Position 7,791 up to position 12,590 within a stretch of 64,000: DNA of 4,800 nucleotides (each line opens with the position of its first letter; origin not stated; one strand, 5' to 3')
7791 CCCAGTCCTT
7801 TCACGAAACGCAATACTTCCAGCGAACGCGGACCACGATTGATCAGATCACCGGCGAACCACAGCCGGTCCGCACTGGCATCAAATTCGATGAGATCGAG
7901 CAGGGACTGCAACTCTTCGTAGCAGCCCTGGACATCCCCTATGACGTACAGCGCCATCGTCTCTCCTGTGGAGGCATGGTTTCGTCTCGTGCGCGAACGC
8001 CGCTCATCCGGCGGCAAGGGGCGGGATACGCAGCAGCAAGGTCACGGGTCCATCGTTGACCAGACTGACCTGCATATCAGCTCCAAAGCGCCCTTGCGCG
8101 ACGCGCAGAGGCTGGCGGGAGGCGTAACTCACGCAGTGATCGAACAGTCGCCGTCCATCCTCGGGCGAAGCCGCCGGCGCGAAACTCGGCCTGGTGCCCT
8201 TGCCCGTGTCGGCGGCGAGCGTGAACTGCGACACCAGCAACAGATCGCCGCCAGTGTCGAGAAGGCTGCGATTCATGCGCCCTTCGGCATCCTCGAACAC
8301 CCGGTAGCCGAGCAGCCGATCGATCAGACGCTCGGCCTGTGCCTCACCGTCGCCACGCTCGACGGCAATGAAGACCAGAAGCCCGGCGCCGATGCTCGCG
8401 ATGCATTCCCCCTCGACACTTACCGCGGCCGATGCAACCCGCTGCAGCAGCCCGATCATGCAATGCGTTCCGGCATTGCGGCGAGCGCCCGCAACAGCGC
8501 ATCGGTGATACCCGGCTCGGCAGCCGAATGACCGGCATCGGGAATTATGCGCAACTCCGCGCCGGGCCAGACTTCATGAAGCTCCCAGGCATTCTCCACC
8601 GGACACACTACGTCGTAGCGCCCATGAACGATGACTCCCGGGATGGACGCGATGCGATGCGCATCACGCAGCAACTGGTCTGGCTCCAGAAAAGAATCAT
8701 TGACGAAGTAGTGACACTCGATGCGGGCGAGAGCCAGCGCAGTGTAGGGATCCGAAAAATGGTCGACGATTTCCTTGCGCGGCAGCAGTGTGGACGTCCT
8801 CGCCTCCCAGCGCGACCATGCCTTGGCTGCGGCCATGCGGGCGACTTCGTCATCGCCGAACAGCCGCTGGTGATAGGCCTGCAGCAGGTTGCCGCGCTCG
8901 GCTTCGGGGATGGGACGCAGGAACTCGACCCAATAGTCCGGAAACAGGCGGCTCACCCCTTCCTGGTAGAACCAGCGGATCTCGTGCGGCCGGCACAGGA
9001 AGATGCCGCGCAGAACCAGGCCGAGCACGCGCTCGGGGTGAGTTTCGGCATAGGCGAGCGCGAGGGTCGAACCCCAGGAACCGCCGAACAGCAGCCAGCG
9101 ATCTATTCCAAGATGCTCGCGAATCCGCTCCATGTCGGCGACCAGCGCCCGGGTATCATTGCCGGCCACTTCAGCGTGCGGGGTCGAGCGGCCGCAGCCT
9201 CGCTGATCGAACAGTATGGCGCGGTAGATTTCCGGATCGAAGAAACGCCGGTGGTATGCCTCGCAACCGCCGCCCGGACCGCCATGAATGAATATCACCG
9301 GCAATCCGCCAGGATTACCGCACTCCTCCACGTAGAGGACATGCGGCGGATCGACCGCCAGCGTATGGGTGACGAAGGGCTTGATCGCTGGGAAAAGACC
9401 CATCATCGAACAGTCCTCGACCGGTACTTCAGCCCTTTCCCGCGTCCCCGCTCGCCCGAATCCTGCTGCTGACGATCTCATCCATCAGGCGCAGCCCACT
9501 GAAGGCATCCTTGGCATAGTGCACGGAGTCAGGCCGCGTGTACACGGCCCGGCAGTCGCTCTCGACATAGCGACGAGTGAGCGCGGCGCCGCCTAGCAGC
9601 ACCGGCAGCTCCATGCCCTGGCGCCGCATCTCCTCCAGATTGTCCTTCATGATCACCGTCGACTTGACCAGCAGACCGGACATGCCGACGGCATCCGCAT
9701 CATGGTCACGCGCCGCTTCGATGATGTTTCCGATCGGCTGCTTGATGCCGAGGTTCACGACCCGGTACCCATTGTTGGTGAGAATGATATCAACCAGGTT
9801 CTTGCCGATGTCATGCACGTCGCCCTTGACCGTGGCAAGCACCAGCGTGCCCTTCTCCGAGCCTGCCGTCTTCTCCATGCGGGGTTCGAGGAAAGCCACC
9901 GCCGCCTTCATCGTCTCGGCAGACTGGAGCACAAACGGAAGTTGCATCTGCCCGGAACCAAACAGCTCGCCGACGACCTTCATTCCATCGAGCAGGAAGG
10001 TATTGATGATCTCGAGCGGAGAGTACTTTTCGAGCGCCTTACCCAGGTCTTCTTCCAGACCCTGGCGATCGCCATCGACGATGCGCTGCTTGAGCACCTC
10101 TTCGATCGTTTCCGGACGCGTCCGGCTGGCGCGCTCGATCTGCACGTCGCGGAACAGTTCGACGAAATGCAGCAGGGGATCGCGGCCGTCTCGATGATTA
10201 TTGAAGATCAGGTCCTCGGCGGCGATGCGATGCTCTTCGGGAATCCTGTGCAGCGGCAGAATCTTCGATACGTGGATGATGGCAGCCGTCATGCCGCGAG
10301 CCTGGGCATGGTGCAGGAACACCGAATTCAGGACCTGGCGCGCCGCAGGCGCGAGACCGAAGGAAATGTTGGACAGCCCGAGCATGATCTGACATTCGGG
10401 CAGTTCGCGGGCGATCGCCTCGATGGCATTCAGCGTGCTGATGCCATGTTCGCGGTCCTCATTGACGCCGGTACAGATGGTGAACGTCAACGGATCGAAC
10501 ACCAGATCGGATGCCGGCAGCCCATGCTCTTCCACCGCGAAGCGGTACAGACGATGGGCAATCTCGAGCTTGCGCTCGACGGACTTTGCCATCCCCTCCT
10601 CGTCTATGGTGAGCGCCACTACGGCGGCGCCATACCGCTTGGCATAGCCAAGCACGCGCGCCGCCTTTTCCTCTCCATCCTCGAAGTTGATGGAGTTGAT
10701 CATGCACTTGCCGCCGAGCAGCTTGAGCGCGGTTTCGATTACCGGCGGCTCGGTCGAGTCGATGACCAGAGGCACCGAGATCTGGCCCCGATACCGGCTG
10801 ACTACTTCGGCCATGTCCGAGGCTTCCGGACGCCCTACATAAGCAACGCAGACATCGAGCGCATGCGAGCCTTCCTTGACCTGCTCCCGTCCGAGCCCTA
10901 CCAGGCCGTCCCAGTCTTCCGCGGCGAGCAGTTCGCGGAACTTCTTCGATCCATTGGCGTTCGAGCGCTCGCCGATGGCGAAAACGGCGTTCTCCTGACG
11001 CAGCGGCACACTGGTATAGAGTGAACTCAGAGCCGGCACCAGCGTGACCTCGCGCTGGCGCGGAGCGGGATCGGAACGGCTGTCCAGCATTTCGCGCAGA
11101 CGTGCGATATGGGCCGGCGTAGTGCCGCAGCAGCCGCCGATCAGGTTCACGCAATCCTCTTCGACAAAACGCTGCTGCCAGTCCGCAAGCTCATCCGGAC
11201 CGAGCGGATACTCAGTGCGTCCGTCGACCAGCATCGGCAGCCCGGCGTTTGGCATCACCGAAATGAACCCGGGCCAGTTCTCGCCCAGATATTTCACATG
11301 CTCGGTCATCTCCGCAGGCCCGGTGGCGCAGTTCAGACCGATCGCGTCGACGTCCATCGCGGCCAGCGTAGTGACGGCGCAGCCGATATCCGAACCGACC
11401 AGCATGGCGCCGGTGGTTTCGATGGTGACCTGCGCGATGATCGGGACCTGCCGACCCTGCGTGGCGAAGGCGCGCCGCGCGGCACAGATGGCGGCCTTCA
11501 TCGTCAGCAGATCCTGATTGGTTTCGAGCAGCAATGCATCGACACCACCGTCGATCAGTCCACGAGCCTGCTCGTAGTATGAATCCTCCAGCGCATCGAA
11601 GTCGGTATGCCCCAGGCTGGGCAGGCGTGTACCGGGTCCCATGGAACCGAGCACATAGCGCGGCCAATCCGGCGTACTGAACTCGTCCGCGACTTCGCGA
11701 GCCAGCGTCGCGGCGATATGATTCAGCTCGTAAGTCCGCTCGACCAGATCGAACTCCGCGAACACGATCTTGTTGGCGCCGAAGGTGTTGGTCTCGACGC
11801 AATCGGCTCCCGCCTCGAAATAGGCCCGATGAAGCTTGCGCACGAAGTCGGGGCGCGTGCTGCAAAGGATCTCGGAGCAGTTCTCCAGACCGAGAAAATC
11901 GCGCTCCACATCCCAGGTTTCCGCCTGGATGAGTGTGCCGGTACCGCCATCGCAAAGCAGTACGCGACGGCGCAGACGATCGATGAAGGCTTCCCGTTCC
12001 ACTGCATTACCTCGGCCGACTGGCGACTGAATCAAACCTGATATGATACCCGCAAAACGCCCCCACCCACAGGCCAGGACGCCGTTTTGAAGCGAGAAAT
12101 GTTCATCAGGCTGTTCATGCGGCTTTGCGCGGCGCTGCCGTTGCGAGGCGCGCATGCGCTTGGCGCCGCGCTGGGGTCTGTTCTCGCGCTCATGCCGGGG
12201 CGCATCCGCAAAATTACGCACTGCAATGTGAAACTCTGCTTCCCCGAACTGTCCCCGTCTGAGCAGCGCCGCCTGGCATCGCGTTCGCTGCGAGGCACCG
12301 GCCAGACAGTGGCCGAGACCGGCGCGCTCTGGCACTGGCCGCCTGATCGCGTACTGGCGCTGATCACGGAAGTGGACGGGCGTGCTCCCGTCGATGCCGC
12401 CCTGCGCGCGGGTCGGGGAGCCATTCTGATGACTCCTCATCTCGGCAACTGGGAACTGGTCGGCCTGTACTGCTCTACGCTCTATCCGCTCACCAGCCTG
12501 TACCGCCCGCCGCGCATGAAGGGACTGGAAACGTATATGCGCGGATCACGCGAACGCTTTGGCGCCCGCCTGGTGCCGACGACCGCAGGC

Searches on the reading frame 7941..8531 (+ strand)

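Call 47: search_protein_families(library=pfam, proteins=[window:7941-8531:+], max_evalue=0.001)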
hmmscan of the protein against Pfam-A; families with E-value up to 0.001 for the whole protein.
window:7941-8531:+ (196 aa): 0 families

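Call 52: search_protein_families(library=ncbifam, proteins=[window:7941-8531:+], max_evalue=1)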
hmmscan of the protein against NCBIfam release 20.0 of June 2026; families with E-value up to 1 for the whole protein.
window:7941-8531:+ (196 aa): 1 family
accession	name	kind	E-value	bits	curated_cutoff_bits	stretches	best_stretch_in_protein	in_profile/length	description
TIGR03767.1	P_acnes_RR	hypoth_equivalog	0.027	13.1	330.75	1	10-53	9-53/496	TIGR03767 family metallophosphoesterase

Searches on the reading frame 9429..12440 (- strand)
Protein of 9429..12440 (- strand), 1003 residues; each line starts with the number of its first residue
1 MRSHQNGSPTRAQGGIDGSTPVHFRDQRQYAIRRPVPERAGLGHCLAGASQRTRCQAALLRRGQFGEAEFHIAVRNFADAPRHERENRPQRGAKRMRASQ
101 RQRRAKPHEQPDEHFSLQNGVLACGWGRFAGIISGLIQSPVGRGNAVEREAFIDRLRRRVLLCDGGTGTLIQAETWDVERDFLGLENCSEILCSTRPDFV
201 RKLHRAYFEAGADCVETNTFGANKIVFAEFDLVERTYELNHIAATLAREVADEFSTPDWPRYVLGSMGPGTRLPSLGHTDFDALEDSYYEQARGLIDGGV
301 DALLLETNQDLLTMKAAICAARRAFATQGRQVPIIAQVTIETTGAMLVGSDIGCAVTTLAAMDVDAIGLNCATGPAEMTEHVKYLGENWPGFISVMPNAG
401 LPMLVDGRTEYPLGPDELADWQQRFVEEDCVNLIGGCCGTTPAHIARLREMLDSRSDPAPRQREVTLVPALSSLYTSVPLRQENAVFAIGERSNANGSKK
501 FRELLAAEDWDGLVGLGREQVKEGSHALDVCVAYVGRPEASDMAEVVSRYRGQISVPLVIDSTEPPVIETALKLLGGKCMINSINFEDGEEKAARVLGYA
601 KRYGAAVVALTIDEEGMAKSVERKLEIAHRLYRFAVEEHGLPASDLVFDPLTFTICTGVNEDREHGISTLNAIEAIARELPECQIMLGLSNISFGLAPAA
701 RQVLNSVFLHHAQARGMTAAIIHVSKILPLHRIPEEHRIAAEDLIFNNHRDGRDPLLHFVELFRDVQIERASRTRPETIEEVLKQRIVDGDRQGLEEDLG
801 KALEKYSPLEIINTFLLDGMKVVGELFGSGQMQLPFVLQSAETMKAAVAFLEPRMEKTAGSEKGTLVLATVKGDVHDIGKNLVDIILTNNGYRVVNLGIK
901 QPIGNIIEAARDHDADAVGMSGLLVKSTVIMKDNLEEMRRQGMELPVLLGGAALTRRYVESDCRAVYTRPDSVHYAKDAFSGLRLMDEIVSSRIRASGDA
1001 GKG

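Call 47: search_protein_families(library=pfam, proteins=[window:9429-12440:-], max_evalue=0.001)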
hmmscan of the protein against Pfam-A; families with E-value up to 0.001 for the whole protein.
window:9429-12440:- (1003 aa): 5 families
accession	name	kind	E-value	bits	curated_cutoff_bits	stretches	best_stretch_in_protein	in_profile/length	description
PF02574.22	S-methyl_trans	-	5.5e-81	273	22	1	161-452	1-283/283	Homocysteine S-methyltransferase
PF00809.28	Pterin_bind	-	4.5e-43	148.1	25.5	1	490-723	1-244/244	Pterin binding enzyme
PF02607.22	B12-binding_2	-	1.1e-22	80.4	23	1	780-852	2-74/74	B12 binding domain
PF02310.24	B12-binding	-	7.4e-19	68.2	32.1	1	865-957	2-94/121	B12 binding domain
PF03599.22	CdhD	-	1.5e-05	24.4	24.8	1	541-661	83-187/387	CO dehydrogenase/acetyl-CoA synthase delta subunit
